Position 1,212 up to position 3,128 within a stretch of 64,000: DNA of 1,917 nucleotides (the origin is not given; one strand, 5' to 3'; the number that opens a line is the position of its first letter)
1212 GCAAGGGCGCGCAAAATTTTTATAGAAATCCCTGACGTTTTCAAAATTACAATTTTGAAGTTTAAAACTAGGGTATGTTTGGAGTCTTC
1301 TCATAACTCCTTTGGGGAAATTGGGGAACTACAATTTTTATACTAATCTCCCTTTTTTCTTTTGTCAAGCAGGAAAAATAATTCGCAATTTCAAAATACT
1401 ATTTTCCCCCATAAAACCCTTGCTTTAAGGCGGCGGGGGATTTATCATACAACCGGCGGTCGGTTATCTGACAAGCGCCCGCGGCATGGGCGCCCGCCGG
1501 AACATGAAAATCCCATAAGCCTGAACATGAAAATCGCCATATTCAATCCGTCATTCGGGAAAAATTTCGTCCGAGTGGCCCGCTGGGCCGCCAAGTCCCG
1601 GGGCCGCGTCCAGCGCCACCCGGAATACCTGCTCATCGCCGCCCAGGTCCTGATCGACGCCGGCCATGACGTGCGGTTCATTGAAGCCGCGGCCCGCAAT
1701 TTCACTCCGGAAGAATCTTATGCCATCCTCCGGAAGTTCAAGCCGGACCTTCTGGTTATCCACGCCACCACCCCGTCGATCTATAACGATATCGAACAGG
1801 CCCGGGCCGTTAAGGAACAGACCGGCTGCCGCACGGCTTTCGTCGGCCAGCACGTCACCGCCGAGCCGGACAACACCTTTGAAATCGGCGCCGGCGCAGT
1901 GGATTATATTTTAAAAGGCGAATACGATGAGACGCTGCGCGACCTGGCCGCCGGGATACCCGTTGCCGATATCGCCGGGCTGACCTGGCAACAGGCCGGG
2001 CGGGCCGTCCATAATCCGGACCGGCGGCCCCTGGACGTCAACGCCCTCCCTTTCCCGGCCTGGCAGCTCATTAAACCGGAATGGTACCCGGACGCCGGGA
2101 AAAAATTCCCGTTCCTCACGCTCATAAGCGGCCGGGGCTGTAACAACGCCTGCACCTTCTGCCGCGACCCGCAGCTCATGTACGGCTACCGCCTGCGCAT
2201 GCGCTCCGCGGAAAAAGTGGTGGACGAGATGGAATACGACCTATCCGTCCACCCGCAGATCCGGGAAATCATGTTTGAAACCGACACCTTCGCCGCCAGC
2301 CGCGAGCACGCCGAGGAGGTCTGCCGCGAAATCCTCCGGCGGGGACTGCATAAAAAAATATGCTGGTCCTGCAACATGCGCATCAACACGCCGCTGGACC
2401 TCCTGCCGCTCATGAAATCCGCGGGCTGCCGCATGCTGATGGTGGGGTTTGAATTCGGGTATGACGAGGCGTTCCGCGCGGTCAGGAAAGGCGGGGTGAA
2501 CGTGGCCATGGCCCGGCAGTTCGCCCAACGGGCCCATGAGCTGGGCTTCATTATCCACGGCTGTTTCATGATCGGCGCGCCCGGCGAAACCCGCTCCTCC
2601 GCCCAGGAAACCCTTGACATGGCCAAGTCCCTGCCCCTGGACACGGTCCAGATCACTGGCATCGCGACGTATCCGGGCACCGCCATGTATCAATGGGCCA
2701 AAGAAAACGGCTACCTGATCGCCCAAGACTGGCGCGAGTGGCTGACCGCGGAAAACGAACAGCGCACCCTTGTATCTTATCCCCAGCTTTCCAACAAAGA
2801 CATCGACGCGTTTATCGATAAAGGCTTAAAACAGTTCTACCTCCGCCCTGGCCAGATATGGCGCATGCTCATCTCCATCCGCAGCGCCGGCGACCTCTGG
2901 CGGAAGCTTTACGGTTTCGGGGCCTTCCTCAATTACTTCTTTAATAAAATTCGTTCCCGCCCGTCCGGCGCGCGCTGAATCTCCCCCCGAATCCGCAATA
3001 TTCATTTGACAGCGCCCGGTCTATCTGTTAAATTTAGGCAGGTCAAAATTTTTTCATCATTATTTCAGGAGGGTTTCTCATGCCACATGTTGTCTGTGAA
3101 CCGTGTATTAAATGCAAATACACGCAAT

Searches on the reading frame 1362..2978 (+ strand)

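Call 61: search_protein_families(library=pfam, proteins=[window:1362-2978:+], max_evalue=0.001)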
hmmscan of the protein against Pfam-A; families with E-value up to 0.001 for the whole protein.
window:1362-2978:+ (538 aa): 2 families
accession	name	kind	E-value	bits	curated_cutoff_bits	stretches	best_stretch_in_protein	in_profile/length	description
PF04055.27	Radical_SAM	-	1.2e-19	71.6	29.5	1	255-420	2-165/166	Radical SAM superfamily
PF02310.24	B12-binding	-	2.4e-09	37.5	32.1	1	90-195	17-120/121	B12 binding domain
